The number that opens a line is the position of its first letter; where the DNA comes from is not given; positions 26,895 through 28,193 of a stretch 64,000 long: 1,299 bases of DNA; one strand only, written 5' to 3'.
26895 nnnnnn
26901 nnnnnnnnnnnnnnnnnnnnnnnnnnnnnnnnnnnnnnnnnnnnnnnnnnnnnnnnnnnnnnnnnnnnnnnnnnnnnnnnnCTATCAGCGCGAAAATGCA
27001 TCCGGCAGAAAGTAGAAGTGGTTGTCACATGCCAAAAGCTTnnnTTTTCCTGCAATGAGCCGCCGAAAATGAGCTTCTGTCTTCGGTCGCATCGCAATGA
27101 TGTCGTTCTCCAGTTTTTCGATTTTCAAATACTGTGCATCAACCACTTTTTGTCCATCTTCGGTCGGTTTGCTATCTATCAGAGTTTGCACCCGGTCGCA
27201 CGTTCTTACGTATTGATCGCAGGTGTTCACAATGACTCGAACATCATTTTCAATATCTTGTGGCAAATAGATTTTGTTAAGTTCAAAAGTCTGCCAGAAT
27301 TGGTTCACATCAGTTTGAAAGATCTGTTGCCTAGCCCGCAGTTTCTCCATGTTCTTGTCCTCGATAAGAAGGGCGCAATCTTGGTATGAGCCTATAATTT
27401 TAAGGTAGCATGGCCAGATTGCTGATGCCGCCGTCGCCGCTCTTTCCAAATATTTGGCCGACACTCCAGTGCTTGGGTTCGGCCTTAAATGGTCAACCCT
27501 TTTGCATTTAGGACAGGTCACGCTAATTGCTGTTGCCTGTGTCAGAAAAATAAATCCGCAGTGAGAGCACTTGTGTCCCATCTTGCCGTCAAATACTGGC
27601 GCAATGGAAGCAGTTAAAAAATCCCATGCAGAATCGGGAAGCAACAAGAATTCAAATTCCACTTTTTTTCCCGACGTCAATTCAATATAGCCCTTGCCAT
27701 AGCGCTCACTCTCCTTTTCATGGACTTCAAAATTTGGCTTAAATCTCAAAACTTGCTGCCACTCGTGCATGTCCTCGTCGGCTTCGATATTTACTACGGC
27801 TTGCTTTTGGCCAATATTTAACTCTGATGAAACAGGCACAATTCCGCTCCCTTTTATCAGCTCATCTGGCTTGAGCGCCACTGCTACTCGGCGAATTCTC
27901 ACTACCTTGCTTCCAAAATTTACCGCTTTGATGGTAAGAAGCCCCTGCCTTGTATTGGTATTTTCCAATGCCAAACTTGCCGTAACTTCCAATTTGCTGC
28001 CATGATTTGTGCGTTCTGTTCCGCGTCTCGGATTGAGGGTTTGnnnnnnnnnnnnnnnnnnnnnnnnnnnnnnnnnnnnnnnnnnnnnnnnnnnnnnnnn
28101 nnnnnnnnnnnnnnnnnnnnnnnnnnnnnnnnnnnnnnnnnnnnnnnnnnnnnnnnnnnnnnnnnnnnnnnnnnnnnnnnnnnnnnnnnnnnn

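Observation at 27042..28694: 550-aa uncharacterised C-terminal region of the TIR-HNH protein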

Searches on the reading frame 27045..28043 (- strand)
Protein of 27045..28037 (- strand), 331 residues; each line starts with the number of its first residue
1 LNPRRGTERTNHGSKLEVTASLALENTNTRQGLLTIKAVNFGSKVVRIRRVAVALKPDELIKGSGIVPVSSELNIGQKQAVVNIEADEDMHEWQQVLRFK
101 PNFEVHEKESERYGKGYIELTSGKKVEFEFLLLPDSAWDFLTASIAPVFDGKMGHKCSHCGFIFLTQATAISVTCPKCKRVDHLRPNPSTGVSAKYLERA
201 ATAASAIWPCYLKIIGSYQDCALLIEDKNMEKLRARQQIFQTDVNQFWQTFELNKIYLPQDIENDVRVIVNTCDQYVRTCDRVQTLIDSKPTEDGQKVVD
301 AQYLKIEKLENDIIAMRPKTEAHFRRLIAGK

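Call 15: find_homologous_proteins(query=A1, max_evalue=0.01)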
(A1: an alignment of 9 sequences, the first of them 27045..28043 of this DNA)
Query A1 (9 sequences) (333 aa, profile of the alignment): 31 proteins with E <= 0.01 among 8000 candidates.
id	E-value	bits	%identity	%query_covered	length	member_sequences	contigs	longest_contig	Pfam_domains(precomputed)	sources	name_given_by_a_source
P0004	5.1e-191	652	79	96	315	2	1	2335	-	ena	-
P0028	4.9e-171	586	81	83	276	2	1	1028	-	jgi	jgi:phage FluMu protein Com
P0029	3.8e-114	399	77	62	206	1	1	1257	-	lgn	-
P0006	3.4e-110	386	77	54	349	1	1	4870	PF01582.26,PF13676.12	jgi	-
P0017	1.4e-103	365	72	51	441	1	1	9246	-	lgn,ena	-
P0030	3.3e-101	357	69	55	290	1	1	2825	-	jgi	jgi:hypothetical protein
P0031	2.7e-100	354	72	52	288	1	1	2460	-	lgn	-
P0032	2.9e-97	344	69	54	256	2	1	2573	-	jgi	-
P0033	1.2e-92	329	64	55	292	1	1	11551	-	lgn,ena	-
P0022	7.0e-90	320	82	43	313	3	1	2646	PF01582.26,PF13676.12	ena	-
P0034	1.3e-87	312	44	95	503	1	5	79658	-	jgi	jgi:hypothetical protein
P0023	3.1e-83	298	74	44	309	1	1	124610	PF01582.26,PF13676.12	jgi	jgi:hypothetical protein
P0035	4.6e-71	258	72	39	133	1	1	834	-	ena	-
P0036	3.0e-70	255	77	41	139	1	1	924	-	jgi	jgi:hypothetical protein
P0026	1.1e-69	253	67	38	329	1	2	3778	-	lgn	-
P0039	5.3e-58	215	50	53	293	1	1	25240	-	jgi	-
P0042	1.0e-55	207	66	37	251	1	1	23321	-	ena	-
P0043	3.6e-55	206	48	51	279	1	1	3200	PF13392.13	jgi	jgi:5-methylcytosine-specific restriction endonuclease McrA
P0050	1.7e-33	134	46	38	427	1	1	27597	-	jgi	jgi:hypothetical protein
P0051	5.0e-14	70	37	37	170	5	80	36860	-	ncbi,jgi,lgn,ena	ncbi:MAG: hypothetical protein ABSF10_17885 [Verrucomicrobiota bacterium]|jgi:hypothetical protein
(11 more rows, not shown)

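Call 21: search_protein_families(library=pfam, proteins=[P0030, P0034, P0043, P0050], max_evalue=0.01)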
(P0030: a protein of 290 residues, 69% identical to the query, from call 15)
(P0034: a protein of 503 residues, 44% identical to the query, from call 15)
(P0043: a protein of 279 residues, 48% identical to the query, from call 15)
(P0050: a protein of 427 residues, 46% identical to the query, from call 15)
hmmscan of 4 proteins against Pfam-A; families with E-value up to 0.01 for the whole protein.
P0030 (290 aa): 1 family
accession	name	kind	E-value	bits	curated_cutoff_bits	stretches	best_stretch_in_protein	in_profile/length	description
PF13392.12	HNH_3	-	0.00035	20.6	24.8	1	41-60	20-39/46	HNH endonuclease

P0034 (503 aa): 0 families

P0043 (279 aa): 2 families
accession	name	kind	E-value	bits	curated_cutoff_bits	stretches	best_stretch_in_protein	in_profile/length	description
PF13392.12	HNH_3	-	5.9e-06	26.3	24.8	1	36-57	19-40/46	HNH endonuclease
PF01844.29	HNH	-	2.8e-05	24.6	21.4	1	25-66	1-46/47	HNH endonuclease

P0050 (427 aa): 0 families

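Call 26: predict_structure(alignment_id=A2)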
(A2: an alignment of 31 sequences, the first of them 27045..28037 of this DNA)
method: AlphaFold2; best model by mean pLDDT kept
length: 331 residues; sequences in the alignment: 31
mean_pLDDT: 79.2   pTM: 0.48
mean pLDDT of the five models: 79.2, 78.8, 78.1, 77.3, 74.0
residues with pLDDT >= 90: 108; 70-90: 152; 50-70: 34; < 50: 37
segments of 3 or more residues with pLDDT < 50: 1-12, 60-69, 142-150, 187-192
pLDDT, mean of each block of 10 residues (from residue 1): 33 77 72 92 92 78 43 80 92 88 88 94 94 74 43 68 68 84 61 68 90 88 84 88 86 83 89 89 80 79 91 94 86 65
secondary structure, 60 per line:
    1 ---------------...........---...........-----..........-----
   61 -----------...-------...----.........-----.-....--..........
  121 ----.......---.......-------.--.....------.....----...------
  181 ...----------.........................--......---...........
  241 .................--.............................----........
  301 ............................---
elements in order: E16-26 E30-40 E46-55 E72-74 E82-84 E89-97 E105-108 E111-120 E125-131 H135-141 E152-156 E163-167 E172-174 E181-183 H194-218 H221-226 H230-257 H260-288 H293-328
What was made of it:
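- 27627..27992 (-): Module D, aa 485-606: a nine-strand Ig-like beta-sandwich. It is a domain family without a Pfam model. AlphaFold2 strands have pLDDT up to 94 (call 26).
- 27486..27584 (-): C4 zinc ribbon, aa 621-653. The cysteines C626, C629, C644 and C647 span nt 27504-27569. Two beta-hairpins are modelled (call 26).
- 27045..27458 (-): Helical tail, aa 663-800: a five-helix bundle ending in the invariant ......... Helices have pLDDT 83-94 (call 26).
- Checked: AlphaFold2 confirms a helical tail, with five helices over aa 663-797 (call 26).
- The motif lies at the end of the last long helix, not at a helix start (call 26).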

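Call 29: search_protein_representatives(alignment_id=A2)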
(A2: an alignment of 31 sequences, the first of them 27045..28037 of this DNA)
Query: 31 sequences, 191 profile positions. Proteins with E-value up to 0.001 (for the whole library): 81; up to 1e-10: 66; up to 1e-30: 21. The best 81 are listed.
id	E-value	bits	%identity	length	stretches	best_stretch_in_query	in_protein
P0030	3.3e-94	330.0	-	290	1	4-188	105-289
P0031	4.8e-93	326.2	-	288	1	5-188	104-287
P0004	7.5e-79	279.9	-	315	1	8-189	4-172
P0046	2.3e-74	265.3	-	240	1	2-187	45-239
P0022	7.8e-70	250.5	-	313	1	4-153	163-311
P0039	5.2e-68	244.5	-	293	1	3-180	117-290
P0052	8.5e-64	230.8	-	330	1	22-188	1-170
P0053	1.3e-63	230.2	-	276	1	9-189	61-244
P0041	1.5e-61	223.5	-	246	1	2-149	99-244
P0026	9.0e-60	217.7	-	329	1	11-140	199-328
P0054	1.3e-59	217.2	-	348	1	2-189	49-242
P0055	1.7e-55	203.7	-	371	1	13-189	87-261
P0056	9.2e-45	168.7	-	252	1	6-186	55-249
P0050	2.0e-44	167.6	-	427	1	12-142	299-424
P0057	2.5e-41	157.5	-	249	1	8-185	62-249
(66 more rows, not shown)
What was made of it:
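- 27627..27992 (-): 81 clusters match among 1.84 billion representatives (call 29).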

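Call 32: fold_search(model_id=the predicted structure, library=pdb)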
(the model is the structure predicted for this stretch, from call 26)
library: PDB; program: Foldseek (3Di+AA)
matches with E <= 10: 1005; with E <= 0.001: 2
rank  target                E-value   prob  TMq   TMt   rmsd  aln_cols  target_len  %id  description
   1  1xvs_A                2.9e-04  1.00  0.21  0.46   6.9       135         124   14  Crystal structure of apaG Protein from Vibrio cholerae (released 2004-12-14)
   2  5xxz_A                5.0e-04  1.00  0.19  0.06   8.4       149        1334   12  Crystal structure of a serine protease from Streptococcus species (released 2018-08-08)
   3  8fk7_A                1.5e-03  1.00  0.20  0.42   6.2       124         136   14  Structure of the Pyrobaculum calidifontis flagellar-like archaeal type IV pilus (released 2023-06-28)
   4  6fvi                  1.7e-03  1.00  0.21  0.42   7.7       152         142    9  ASH / PapD-like domain of human CEP192 (PapD-like domain 7) (released 2019-03-20)
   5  4kkp_B                1.7e-03  1.00  0.20  0.28  12.5       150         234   15  Crystal structure of Vibrio cholerae RbmA (crystal form 2) (released 2013-05-22)
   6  1xq4_A                1.9e-03  1.00  0.23  0.52   5.9       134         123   15  Crystal Structure of the Putative ApaA Protein from Bordetella pertussis, Northeast Structural Genomics Target BeR40 (released 2004-11-09)
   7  1tza_A                1.9e-03  1.00  0.20  0.42   7.8       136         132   15  X-ray structure of Northeast Structural Genomics Consortium target SoR45 (released 2004-07-27)
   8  6voa_B                2.1e-03  0.60  0.16  0.10  20.6       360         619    8  Cryo-EM structure of the BBSome-ARL6 complex (released 2020-06-24)
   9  8xrv_B                2.6e-03  0.99  0.18  0.10   8.1       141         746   11  The crystal structure of a GH3 enzyme CcBgl3B with glucose (released 2024-04-10)
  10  8xrx_D                2.7e-03  0.99  0.18  0.10   8.1       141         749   11  The crystal structure of a GH3 enzyme CcBgl3B with glucose and gentiobiose (released 2024-04-10)
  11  3isy                  2.9e-03  1.00  0.22  0.50   5.5       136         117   10  Crystal structure of an intracellular proteinase inhibitor (ipi, bsu11130) from bacillus subtilis at 2.61 A resolution (released 2009-09-15)
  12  8xrt_B                2.9e-03  0.99  0.19  0.10   7.5       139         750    9  The crystal structure of a GH3 enzyme CcBgl3B (released 2024-04-10)
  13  8xrx_E                2.9e-03  0.99  0.18  0.11   8.1       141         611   10  The crystal structure of a GH3 enzyme CcBgl3B with glucose and gentiobiose (released 2024-04-10)
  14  8xrt_D                2.9e-03  0.99  0.17  0.09   8.5       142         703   10  The crystal structure of a GH3 enzyme CcBgl3B (released 2024-04-10)
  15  3abz_A                3.2e-03  0.95  0.17  0.08  12.6       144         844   10  Crystal structure of Se-Met labeled Beta-glucosidase from Kluyveromyces marxianus (released 2010-08-11)
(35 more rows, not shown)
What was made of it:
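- On Ig-like / ApaG-PapD-type beta-sandwich (fold class): Foldseek best hit has E 2.9e-4, TM 0.46-0.52, rmsd 6-7 A and 9-15% identity (call 32).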

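Call 40: find_encoding_contigs(protein=P0034, flank=6000, max_places=3)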
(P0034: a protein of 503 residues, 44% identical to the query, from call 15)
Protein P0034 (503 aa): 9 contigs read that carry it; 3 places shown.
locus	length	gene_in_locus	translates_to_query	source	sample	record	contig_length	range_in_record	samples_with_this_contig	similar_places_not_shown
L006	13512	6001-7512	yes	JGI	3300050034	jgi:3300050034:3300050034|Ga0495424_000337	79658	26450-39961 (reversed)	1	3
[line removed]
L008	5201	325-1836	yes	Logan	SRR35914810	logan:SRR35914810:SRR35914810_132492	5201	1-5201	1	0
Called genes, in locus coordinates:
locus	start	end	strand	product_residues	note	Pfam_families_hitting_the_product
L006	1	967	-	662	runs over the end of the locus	PF02384:N6_Mtase (faint), PF28553:WH_1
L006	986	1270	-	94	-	-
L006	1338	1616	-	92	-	-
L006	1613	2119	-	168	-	-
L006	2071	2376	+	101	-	-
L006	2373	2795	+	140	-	-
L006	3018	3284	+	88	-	-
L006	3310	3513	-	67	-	-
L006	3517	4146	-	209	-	PF04002:RadC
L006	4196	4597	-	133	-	PF20213:DUF6573 (weak)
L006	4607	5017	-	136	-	-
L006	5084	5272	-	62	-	-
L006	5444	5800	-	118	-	-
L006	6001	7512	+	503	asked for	-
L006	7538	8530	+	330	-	-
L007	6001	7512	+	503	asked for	-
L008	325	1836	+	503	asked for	-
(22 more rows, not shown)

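Call 42: find_encoding_contigs(protein=P0051, flank=5000, max_places=4)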
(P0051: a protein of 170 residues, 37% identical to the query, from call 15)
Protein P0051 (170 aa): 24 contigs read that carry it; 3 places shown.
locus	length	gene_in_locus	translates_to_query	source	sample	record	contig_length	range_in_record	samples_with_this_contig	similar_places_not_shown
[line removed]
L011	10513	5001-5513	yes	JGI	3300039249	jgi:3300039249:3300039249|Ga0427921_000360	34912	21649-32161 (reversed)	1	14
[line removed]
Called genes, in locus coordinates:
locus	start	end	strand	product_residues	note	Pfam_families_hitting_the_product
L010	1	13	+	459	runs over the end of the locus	PF00202:Aminotran_3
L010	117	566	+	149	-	PF16231:DUF4890 (weak)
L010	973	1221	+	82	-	PF01541:GIY-YIG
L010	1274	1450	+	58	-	-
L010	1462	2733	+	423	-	PF25021:TEN_NHL (faint), PF01436:NHL (faint)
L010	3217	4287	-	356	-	-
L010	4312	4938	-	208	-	-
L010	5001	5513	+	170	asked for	-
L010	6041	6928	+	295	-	-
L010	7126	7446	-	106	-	PF08238:Sel1 (weak)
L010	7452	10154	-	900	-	PF00686:CBM_20, PF02446:Glyco_hydro_77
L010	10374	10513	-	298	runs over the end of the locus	-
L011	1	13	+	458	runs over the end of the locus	PF00202:Aminotran_3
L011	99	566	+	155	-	PF16231:DUF4890 (weak)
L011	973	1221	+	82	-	PF01541:GIY-YIG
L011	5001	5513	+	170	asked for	-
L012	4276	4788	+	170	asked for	-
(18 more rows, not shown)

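Call 47: search_dna_similar(query=window:27045-28037:-, collection=phages, mode=protein, max_evalue=0.001, max_rows=15)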
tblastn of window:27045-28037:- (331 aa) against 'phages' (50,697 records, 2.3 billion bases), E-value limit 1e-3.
No match.

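Call 52: find_related_loci(query=A2, collection=viral_contigs, flank=6000)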
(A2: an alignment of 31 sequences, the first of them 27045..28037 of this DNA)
Query A2 (331 aa) in viral_contigs; peptide patterns used: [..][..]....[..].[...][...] (x = any residue, [..] = any of these).
25 stretches matched a pattern, but none encodes a relative of the query by tblastn (E <= 1e-3).

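Call 53: find_related_loci(query=A1, collection=genome_contigs, flank=6000)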
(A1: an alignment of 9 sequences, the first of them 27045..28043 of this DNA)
Query A1 (333 aa) in genome_contigs; peptide patterns used: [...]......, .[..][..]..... (x = any residue, [..] = any of these).
69 stretches matched a pattern, but none encodes a relative of the query by tblastn (E <= 1e-3).
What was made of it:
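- Tried and rejected: D-Zn-tail in GenBank phages (call 47), in IMG/VR (call 52) and in GTDB representative genomes (call 53);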

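Call 66: search_solved_structures(query=A2, max_evalue=10)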
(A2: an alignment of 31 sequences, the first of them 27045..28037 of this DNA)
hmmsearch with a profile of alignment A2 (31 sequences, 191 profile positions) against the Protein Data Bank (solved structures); distinct sequences matched with E-value up to 10: 27.
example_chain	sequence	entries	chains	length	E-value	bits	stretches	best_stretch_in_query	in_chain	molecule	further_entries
2ctu_A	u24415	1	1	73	0.04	16.6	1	153-183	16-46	Zinc finger protein 483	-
2ct7_A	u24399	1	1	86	0.064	15.9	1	157-182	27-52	RING finger protein 31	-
2gmg_A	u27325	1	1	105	0.089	15.4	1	156-181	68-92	hypothetical protein Pf0610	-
4qiw_P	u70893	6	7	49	0.16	14.6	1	155-180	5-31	DNA-directed RNA polymerase subunit P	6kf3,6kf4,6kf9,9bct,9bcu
1jj2_Y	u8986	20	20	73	0.2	14.2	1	150-179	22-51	RIBOSOMAL PROTEIN L37Ae | 50S ribosomal protein L37AE | L37Ae 50S ribosomal protein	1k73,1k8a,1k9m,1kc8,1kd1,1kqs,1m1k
4cis_A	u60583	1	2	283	0.22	14.1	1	150-182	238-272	FORMAMIDOPYRIMIDIN DNA GLYCOSYLASE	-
1ffk_W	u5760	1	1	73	0.23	14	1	150-179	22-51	RIBOSOMAL PROTEIN L37AE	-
6fl1_A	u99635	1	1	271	0.32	13.6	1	150-181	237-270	Formamidopyrimidine-DNA glycosylase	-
6dhs_A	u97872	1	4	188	0.33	13.6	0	108-128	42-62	Heterogeneous nuclear ribonucleoprotein H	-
6h0s_A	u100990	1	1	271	0.35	13.5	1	150-181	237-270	Formamidopyrimidine-DNA glycosylase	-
1pji_A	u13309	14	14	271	0.35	13.5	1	150-181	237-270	Formamidopyrimidine-DNA glycosylase | DNA glycosylase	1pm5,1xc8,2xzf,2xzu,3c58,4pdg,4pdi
1kfv_A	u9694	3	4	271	0.35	13.5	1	150-181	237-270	Formamido-pyrimidine DNA glycosylase | Formamidopyrimidine-DNA glycosylase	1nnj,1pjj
1tdz_A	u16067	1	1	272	0.36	13.4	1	150-181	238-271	formamidopyrimidine-DNA glycosylase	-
6rnr_A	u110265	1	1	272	0.36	13.4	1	150-181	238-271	Formamidopyrimidine-DNA glycosylase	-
2eom_A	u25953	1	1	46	0.49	13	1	152-172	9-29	Zinc finger protein 95 homolog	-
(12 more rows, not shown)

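Call 79: find_related_loci(query=A1, collection=metagenome_contigs, flank=5000)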
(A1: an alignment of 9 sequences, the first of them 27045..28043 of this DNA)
Query A1 (333 aa) in metagenome_contigs; peptide patterns used: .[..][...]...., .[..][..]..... (x = any residue, [..] = any of these).
170 stretches matched a pattern; 10 encode a relative of the query (tblastn E <= 1e-3); 10 distinct loci.
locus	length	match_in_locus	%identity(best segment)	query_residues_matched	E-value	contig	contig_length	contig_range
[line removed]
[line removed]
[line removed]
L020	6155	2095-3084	79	4-333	5e-180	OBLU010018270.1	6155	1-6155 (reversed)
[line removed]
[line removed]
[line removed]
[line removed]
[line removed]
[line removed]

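Call 83: search_protein_families(library=pfam, proteins=[L018:396-1976:+, L018:2007-3578:+, L018:3805-5283:+, L018:5453-6055:-, L022:668-2104:+, L022:3855-4466:+, L022:4494-5435:+, L022:5435-6127:+, L022:6137-8674:+, L022:2925-3350:+], max_evalue=0.001)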
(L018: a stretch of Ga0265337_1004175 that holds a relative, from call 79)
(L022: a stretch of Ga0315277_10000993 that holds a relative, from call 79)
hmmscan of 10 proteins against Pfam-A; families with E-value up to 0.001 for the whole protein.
L018:396-1976:+ (527 aa): 1 family
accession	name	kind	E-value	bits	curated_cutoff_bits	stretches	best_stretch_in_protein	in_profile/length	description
PF03629.24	SASA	-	4.4e-13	49.8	24.8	1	301-401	119-220/226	Carbohydrate esterase, sialic acid-specific acetylesterase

L018:2007-3578:+ (524 aa): 2 families
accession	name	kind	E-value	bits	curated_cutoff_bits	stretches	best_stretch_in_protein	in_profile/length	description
PF14583.12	Pectate_lyase22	-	9.3e-16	58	30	1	114-506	14-382/386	Oligogalacturonate lyase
PF07676.18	PD40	-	0.00056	20.2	20.9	0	142-152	16-26/38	WD40-like Beta Propeller Repeat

L018:3805-5283:+ (493 aa): 2 families
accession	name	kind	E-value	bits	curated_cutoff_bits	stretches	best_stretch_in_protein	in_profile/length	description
PF13676.11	TIR_2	-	7.5e-28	97.9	28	1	19-140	1-122/122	TIR domain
PF01582.25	TIR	-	7.6e-09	36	21.3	1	17-89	2-76/179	TIR domain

L018:5453-6055:- (201 aa): 0 families

L022:668-2104:+ (479 aa): 2 families
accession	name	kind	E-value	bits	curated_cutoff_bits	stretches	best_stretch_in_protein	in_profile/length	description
PF00206.25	Lyase_1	-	6.4e-52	177.3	27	1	42-328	7-311/312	Lyase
PF10397.14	ADSL_C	-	2.1e-16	60.5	32.7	1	394-476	2-78/79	Adenylosuccinate lyase C-terminus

L022:3855-4466:+ (204 aa): 1 family
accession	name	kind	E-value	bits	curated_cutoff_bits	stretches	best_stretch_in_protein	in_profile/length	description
PF19502.5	DUF6036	-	6.8e-07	29.7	23.6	1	32-150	21-116/164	Nucleotidyltransferase of unknown function (DUF6036)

L022:4494-5435:+ (314 aa): 2 families
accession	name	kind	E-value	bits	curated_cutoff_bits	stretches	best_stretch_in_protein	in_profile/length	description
PF13676.11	TIR_2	-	5.1e-27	95.2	28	1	10-131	1-122/122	TIR domain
PF01582.25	TIR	-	1.2e-05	25.7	21.3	1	8-80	2-76/179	TIR domain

L022:5435-6127:+ (231 aa): 0 families

L022:6137-8674:+ (846 aa): 1 family
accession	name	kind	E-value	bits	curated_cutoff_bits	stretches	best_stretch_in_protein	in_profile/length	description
PF10881.14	DUF2726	-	1.6e-05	25.1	24.7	1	774-835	72-124/126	Protein of unknown function (DUF2726)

L022:2925-3350:+ (142 aa): 2 families
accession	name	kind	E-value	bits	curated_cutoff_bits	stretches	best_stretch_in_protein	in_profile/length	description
PF13676.11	TIR_2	-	8.7e-20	71.9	28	1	9-81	1-73/122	TIR domain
PF01582.25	TIR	-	3.2e-06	27.5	21.3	1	7-79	2-76/179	TIR domain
